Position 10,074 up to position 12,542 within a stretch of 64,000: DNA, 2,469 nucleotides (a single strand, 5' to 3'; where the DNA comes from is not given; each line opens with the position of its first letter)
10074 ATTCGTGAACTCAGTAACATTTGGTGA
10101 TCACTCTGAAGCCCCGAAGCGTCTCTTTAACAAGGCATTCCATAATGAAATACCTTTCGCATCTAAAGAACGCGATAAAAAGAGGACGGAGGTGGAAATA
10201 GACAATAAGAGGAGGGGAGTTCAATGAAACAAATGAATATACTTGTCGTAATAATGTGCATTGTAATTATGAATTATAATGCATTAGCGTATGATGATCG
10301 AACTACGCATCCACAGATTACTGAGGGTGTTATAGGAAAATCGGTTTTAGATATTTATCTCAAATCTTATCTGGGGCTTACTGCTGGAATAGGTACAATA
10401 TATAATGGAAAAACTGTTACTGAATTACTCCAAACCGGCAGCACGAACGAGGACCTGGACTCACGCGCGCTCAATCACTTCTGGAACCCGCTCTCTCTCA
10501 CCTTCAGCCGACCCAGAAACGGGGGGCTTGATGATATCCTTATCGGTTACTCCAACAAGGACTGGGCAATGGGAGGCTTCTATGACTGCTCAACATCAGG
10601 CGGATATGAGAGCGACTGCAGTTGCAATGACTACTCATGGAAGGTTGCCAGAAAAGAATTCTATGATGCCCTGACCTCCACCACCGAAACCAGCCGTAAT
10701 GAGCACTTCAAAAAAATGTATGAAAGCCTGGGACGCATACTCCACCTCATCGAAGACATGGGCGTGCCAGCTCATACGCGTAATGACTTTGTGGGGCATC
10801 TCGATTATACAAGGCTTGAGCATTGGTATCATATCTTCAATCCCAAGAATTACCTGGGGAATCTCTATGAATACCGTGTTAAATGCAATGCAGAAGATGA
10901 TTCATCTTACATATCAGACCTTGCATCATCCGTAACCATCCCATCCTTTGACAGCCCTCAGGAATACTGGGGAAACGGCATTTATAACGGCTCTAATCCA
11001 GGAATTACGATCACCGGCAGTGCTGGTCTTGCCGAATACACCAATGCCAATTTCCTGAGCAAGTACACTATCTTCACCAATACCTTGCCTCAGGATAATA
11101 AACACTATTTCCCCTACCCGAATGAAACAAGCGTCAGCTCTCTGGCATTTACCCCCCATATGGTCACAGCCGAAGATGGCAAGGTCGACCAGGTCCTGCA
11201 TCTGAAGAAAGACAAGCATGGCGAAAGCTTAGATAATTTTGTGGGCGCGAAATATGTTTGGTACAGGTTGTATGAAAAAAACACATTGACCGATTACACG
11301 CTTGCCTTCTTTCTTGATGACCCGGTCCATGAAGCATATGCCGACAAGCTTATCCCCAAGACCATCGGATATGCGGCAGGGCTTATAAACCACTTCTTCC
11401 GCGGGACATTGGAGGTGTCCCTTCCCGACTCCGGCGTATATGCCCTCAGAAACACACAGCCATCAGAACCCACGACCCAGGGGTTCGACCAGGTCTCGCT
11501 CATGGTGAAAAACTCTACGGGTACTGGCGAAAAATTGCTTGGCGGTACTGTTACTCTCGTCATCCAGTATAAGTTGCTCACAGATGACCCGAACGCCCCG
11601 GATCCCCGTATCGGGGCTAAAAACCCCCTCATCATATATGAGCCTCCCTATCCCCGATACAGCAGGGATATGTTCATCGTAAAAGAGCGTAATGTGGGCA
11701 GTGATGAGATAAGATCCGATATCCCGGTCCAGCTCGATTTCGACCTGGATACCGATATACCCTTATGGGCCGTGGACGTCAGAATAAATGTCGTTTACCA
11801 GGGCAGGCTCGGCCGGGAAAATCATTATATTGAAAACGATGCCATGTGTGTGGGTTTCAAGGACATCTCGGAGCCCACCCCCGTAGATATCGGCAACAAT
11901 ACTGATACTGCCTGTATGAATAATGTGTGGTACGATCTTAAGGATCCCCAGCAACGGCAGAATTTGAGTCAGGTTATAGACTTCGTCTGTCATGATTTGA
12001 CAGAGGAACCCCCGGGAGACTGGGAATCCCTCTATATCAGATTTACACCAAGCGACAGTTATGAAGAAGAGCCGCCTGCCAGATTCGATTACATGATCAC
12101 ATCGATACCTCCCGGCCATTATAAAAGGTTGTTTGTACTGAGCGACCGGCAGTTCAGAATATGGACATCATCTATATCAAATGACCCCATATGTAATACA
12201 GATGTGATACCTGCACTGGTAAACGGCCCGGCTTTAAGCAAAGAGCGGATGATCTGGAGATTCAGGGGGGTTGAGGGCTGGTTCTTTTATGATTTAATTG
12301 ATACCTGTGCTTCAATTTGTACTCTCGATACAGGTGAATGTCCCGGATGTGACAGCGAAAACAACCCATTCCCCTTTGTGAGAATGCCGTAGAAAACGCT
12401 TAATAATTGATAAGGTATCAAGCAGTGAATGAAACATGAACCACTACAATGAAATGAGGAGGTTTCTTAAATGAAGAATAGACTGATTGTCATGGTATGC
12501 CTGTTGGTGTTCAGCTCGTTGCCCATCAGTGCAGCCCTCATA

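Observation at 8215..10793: Tandem A/B cassettes with conserved-variable-conserved mosaic: a swappable specificity module spanning the A-B gene junction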

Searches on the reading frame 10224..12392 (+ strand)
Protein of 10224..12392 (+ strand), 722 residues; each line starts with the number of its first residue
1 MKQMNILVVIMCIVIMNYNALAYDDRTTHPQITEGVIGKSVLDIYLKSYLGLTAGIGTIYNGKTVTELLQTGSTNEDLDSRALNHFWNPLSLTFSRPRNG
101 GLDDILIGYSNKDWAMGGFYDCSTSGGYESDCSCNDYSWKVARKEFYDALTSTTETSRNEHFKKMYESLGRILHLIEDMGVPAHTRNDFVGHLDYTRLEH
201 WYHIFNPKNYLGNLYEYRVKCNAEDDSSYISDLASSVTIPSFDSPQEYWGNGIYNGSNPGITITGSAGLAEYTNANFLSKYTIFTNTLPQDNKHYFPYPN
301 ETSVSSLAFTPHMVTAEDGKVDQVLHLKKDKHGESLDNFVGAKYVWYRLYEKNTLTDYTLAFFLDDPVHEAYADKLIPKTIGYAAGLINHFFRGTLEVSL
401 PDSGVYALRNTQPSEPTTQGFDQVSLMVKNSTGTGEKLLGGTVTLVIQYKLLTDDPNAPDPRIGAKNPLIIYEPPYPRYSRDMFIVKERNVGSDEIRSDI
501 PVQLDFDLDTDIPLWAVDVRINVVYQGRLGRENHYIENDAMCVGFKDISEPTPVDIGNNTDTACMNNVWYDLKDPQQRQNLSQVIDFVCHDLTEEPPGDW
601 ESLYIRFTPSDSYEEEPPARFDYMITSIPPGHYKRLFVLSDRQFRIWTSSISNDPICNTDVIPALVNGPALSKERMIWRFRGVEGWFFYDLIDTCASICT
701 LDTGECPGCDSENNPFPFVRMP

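Call 5: search_protein_families(library=pfam, proteins=[window:10224-12392:+], max_evalue=0.1)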
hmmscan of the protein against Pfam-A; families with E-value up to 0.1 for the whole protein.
window:10224-12392:+ (722 aa): 0 families

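Call 6: search_protein_families(library=ncbifam, proteins=[window:10224-12392:+], max_evalue=0.1)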
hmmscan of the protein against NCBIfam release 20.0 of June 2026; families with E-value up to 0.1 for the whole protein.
window:10224-12392:+ (722 aa): 0 families

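Call 8: find_homologous_proteins(query=window:10224-12392:+)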
Query window:10224-12392:+ (722 aa): 100 proteins with E <= 0.001 among 8000 candidates.
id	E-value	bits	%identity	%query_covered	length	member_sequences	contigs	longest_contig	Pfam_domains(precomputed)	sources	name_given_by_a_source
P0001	1.1e-169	584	44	99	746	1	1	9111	-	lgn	-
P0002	7.9e-167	575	46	89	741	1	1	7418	-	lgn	-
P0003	3.0e-164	566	47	89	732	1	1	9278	-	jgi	-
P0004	8.8e-161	555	52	76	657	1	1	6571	-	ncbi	-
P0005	1.3e-158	548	51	76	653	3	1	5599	-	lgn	-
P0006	4.9e-157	542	41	96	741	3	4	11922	-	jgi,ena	-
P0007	2.5e-145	504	37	90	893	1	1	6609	-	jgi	jgi:hypothetical protein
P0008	1.5e-138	481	40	94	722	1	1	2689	-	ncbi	-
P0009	2.1e-138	481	45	77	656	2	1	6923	-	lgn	-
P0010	8.9e-138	479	44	81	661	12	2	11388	-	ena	-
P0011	1.4e-134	468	51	62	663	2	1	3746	-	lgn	-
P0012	3.0e-134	467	47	75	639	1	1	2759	-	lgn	-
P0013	3.5e-133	464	41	74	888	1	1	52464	-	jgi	jgi:hypothetical protein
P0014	1.5e-118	415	44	80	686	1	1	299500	-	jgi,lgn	-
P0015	1.3e-116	409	44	76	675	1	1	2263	-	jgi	jgi:hypothetical protein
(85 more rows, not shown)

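Call 10: search_solved_structures(query=window:10224-12392:+, max_evalue=10, show_alignments=2)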
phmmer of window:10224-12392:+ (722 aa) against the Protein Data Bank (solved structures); distinct sequences matched with E-value up to 10: 0.

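Call 13: find_encoding_contigs(protein=P0003, flank=10000, max_places=3)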
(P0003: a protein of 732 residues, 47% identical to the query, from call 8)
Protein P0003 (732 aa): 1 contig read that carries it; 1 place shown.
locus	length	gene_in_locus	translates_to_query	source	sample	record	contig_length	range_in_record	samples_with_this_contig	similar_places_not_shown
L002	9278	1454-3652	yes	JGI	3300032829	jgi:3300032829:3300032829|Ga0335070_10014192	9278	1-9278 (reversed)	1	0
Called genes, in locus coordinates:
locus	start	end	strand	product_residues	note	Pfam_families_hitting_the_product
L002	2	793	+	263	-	?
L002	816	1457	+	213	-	-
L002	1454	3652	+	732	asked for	-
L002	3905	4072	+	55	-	-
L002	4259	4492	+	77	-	-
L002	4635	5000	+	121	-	-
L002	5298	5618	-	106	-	PF12836:HHH_3, PF03934:T2SSK (faint)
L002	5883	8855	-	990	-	PF02901:PFL-like, PF01228:Gly_radical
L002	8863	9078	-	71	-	-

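Call 14: find_encoding_contigs(protein=P0001, flank=10000, max_places=3)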
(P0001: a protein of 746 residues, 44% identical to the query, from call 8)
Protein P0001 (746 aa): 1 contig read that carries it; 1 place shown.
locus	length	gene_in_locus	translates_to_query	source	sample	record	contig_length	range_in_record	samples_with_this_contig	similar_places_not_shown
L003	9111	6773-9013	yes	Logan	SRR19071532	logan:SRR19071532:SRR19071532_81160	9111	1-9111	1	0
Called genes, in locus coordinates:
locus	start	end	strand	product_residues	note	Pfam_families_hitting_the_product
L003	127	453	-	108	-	-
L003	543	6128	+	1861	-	PF22352:K319L-like_PKD (faint), PF00801:PKD, PF18911:PKD_4, PF17210:SdrD_B (faint), PF02239:Cytochrom_D1 (faint), PF16819:DUF5074 (faint), PF13620:CarboxypepD_reg, PF09136:Glucodextran_B, +4 more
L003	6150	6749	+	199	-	-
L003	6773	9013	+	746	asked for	-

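Call 36: predict_structure(alignment_id=A2)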
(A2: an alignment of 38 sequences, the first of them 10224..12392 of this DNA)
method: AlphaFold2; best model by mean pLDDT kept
length: 722 residues; sequences in the alignment: 38
mean_pLDDT: 82.6   pTM: 0.86
mean pLDDT of the five models: 82.6, 79.7, 78.0, 77.5, 75.7
residues with pLDDT >= 90: 319; 70-90: 269; 50-70: 83; < 50: 51
segments of 3 or more residues with pLDDT < 50: 16-22, 123-130, 195-211, 354-360, 696-702
pLDDT, mean of each block of 10 residues (from residue 1): 78 54 71 96 97 97 97 80 84 61 82 79 49 68 96 96 96 94 87 52 40 74 92 93 93 85 85 91 84 86 80 75 86 91 75 49 78 95 98 96 92 93 97 92 97 95 92 91 96 86 96 96 95 85 95 89 82 86 65 70 86 71 85 92 86 62 73 72 83 55 55 84 85
secondary structure, 60 per line:
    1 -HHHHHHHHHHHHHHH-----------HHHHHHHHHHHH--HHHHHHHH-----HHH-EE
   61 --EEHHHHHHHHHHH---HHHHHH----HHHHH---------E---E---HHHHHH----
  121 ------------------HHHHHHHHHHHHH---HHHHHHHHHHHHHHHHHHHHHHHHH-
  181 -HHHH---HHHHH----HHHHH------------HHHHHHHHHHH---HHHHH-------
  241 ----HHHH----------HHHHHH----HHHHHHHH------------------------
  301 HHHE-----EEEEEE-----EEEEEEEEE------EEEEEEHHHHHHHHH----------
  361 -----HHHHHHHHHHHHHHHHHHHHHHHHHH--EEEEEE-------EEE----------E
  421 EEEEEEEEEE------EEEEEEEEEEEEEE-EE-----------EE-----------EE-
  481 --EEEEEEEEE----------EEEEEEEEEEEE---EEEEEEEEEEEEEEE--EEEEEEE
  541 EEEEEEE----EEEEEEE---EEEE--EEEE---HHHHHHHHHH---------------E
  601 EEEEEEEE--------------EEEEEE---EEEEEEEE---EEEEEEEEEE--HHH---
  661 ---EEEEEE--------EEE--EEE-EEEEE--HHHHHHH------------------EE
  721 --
elements in order (helices of 4 or more, strands of 3 or more residues): H2-16 H28-39 H42-49 H65-75 H79-84 H89-93 H111-116 H139-151 H155-179 H182-185 H189-193 H198-202 H215-225 H229-233 H245-248 H259-264 H269-276 E310-315 E321-329 E336-341 H342-350 H366-391 E394-399 E407-409 E420-430 E437-450 E483-491 E502-513 E517-531 E534-547 E552-558 E562-565 E568-571 H575-584 E600-608 E623-628 E632-639 E643-652 E664-669 E678-680 E683-685 E687-691 H694-700
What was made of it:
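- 10224..12392 (+): B2: full-length 722-aa secreted protein with an N-terminal zinc phospholipase C-like helical domain and C-terminal beta-sandwich domains. Model pLDDT 83, pTM 0.86 (call 36).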

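Call 43: fold_search(model_id=the predicted structure, library=pdb)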
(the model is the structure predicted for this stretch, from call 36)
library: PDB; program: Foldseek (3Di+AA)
matches with E <= 10: 815; with E <= 0.001: 15
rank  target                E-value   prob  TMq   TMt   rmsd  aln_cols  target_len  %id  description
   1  1ca1                  1.2e-05  1.00  0.17  0.29  18.9       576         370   12  ALPHA-TOXIN FROM CLOSTRIDIUM PERFRINGENS (released 1999-05-04)
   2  1kho_A                3.8e-05  0.99  0.15  0.25  20.2       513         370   12  Crystal Structure Analysis of Clostridium perfringens alpha-Toxin Isolated from Avian Strain SWCP (released 2002-06-19)
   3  2wxu                  6.9e-05  0.99  0.17  0.30  18.6       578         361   11  Clostridium perfringens alpha-toxin strain NCTC8237 mutant T74I (released 2009-11-17)
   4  2wy6_A                7.6e-05  0.98  0.16  0.28  19.2       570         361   11  Clostridium perfringens alpha-toxin strain NCTC8237 mutant T74I (released 2009-11-24)
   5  8csw                  7.6e-05  0.95  0.12  0.13  26.5       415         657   10  Local refinement of protein 4.2 in Class 2 of erythrocyte ankyrin-1 complex (released 2022-07-20)
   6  7tvz_E                7.6e-05  0.85  0.11  0.11  27.9       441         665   10  Cryo-EM structure of human band 3-protein 4.2 complex in diagonal conformation (released 2022-06-08)
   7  1olp_A                1.4e-04  0.99  0.18  0.33  19.3       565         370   11  Alpha Toxin from Clostridium Absonum (released 2003-10-23)
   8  2wxt                  1.8e-04  0.99  0.18  0.33  18.7       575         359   12  Clostridium perfringens alpha-toxin strain NCTC8237 (released 2009-11-17)
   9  2wy6_C                2.1e-04  0.97  0.16  0.29  18.9       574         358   11  Clostridium perfringens alpha-toxin strain NCTC8237 mutant T74I (released 2009-11-24)
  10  8hsv_A                2.1e-04  0.51  0.09  0.15  21.0       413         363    8  The structure of rat beta-arrestin1 in complex with a rat Mdm2 peptide (released 2023-07-19)
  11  2wy6_B                2.5e-04  0.94  0.16  0.28  19.1       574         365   11  Clostridium perfringens alpha-toxin strain NCTC8237 mutant T74I (released 2009-11-24)
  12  1olp_D                2.6e-04  0.98  0.18  0.31  18.2       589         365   10  Alpha Toxin from Clostridium Absonum (released 2003-10-23)
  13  6a8p_B                5.7e-04  0.80  0.11  0.12  27.0       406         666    9  Transglutaminase 2 mutant G224V in complex with GTP (released 2018-09-26)
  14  5mhm_A                8.3e-04  0.72  0.12  0.13  24.5       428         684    8  FXIIIa in complex with the inhibitor ZED1630 (released 2017-12-20)
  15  9au7_C                9.8e-04  0.57  0.10  0.19  15.8       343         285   11  Human Retriever VPS35L/VPS29/VPS26C complex bound to SNX17 peptide (Composite Map) (released 2024-10-30)
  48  2ffz                  7.4e-03  0.97  0.14  0.34   8.1       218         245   15  Structural Studies Examining the Substrate Specificity Profiles of PC-PLCBc Protein Variants (released 2006-03-28)
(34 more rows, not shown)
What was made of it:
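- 10224..12392 (+): Top PDB matches are C. perfringens alpha-toxin 1ca1 (E 1.2e-5, prob 1.0) and B. cereus PC-PLC 2ffz (prob 0.97) (call 43).
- Closest known: Zinc-dependent phospholipase C. Same: B has an all-helical N-terminal domain followed by beta-sandwich domain(s), and these are the best structural matches (call 43).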

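Call 47: search_solved_structures(query=A2, max_evalue=10, show_alignments=2)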
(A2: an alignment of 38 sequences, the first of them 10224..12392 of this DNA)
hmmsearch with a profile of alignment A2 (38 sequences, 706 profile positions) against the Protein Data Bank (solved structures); distinct sequences matched with E-value up to 10: 0.

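Call 49: search_protein_families(library=pfam, alignment_id=A2, max_evalue=5)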
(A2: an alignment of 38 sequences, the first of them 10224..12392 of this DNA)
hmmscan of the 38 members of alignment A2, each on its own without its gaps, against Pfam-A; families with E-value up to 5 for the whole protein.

A. member 1, window:10224-12392:+ (722 aa): 0 families

B. families by the number of members that match (of 38 scanned): 10 families
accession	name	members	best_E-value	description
PF00882.24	Zn_dep_PLPC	6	5.6e-05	Zinc dependent phospholipase C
PF07859.19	Abhydrolase_3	1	0.033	alpha/beta hydrolase fold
PF24950.1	Fn3_Dep-1_6th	1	0.068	Dep-1 sixth Fn3-like domain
PF00320.33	GATA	1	0.11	GATA zinc finger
PF10162.14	G8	1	0.14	G8 domain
PF14741.12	GH114_assoc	1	0.16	N-terminal glycosyl-hydrolase-114-associated domain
PF05224.17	NDT80_PhoG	1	0.21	NDT80 / PhoG like DNA-binding family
PF15096.12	G6B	1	0.23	G6b-B extracellular V-set Ig-like domain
PF08805.16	PilS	1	0.25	PilS N terminal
PF02526.19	GBP_repeat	1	0.3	Glycophorin-binding protein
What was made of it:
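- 10224..12392 (+): Six of 38 homologues hit Pfam PF00882 (call 49).
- Closest known: Zinc-dependent phospholipase C. Same: Six of 38 homologues hit PF00882 (call 49).
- Fold of B. See calls 36, 43, 49.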
